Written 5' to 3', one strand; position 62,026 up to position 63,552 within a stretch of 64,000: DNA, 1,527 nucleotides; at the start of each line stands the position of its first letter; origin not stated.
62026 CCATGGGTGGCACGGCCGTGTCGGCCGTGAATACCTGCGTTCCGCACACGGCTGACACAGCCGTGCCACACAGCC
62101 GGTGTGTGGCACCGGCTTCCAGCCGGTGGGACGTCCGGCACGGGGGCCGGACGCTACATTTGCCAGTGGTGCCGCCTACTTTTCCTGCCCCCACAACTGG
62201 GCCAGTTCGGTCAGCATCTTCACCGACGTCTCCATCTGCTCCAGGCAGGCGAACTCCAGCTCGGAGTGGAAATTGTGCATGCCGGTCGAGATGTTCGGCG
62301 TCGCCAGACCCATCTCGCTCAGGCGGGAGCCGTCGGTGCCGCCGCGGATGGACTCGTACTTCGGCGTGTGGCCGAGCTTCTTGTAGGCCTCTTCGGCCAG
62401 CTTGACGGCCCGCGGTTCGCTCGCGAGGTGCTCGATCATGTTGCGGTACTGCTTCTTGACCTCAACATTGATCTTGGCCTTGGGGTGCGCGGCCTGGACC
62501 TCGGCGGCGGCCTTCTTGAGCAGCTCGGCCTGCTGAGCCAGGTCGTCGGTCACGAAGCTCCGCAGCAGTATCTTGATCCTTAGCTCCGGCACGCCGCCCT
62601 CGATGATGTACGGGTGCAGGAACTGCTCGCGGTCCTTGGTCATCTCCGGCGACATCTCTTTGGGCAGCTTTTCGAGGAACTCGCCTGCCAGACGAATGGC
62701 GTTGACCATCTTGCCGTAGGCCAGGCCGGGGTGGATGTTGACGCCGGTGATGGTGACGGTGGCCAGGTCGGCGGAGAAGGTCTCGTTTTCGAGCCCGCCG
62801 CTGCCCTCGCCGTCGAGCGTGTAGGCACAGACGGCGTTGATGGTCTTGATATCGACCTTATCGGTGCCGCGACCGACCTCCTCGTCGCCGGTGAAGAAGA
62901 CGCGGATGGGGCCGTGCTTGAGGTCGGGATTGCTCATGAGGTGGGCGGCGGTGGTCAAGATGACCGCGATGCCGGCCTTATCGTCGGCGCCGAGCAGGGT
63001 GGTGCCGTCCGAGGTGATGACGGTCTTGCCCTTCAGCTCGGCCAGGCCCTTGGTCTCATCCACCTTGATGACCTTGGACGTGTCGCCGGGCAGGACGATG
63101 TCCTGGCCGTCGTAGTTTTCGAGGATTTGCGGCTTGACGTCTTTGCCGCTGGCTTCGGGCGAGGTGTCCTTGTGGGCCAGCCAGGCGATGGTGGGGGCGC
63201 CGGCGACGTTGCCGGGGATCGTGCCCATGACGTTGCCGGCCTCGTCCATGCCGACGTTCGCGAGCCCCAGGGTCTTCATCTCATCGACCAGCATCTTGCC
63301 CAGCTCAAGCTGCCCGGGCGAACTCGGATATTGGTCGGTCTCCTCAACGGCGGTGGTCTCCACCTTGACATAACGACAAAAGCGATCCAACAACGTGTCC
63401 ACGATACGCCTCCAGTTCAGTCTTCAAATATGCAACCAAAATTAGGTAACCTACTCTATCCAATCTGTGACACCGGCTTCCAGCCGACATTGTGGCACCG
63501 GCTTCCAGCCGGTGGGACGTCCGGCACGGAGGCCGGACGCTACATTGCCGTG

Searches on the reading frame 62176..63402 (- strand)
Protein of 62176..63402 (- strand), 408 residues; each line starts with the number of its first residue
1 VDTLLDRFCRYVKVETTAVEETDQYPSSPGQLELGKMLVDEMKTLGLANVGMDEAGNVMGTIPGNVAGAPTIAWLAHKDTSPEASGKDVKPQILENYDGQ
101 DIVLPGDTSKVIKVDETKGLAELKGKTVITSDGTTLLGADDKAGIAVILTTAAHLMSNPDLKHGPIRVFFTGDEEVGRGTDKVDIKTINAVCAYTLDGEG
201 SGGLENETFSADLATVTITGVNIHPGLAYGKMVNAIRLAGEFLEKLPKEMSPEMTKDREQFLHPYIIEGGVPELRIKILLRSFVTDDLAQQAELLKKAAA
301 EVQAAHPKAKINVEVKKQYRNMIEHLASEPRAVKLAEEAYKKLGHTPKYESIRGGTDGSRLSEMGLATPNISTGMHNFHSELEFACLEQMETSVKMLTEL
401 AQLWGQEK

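Call 8: search_protein_families(library=pfam, max_evalue=0.001, proteins=[window:62176-63402:-])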
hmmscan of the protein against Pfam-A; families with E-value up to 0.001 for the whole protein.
window:62176-63402:- (408 aa): 3 families
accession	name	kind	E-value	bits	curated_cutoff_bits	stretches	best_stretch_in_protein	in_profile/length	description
PF01546.33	Peptidase_M20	-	2.3e-13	51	24.6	1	139-402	34-205/206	Peptidase family M20/M25/M40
PF07687.19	M20_dimer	-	3.5e-09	37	21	1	209-281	4-81/107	Peptidase dimerisation domain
PF05343.19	Peptidase_M42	-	6.8e-06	25.8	23.2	0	139-197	133-189/292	M42 glutamyl aminopeptidase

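Call 43: find_encoding_contigs(protein=window:62176-63402:-, flank=10000, max_places=1)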
Protein window:62176-63402:- (408 aa): 3 contigs read that carry it; 1 place shown.
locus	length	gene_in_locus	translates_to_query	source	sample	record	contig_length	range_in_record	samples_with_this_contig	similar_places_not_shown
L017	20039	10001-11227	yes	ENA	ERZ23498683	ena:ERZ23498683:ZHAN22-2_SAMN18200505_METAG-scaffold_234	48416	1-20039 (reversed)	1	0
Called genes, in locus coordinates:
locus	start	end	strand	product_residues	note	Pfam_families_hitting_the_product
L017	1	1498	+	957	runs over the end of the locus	PF00675:Peptidase_M16, PF05193:Peptidase_M16_C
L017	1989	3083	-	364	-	PF22352:K319L-like_PKD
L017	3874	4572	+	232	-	-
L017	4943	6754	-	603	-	PF13374:TPR_10 (faint), PF07721:TPR_4 (faint), PF00515:TPR_1 (faint), PF07719:TPR_2 (faint), PF13176:TPR_7 (faint), PF13181:TPR_8 (faint), PF13432:TPR_16, PF14559:TPR_19 (weak), +3 more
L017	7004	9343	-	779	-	PF07690:MFS_1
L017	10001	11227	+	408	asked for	PF05343:Peptidase_M42 (faint), PF01546:Peptidase_M20, PF07687:M20_dimer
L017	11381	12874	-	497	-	-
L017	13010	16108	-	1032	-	PF01326:PPDK_N, PF00391:PEP-utilizers, PF02896:PEP-utilizers_C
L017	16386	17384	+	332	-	PF10531:SLBB (weak), PF10589:NADH_4Fe-4S, PF00037:Fer4, PF13237:Fer4_10, PF12838:Fer4_7 (weak), PF13187:Fer4_9, PF13484:Fer4_16 (weak), PF00037:Fer4 (weak), +2 more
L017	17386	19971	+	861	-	PF00111:Fer2 (weak), PF13510:Fer2_4, PF00037:Fer4 (faint), PF10588:NADH-G_4Fe-4S_3, PF12838:Fer4_7 (weak), PF22117:Fer4_Nqo3, PF04879:Molybdop_Fe4S4, PF00384:Molybdopterin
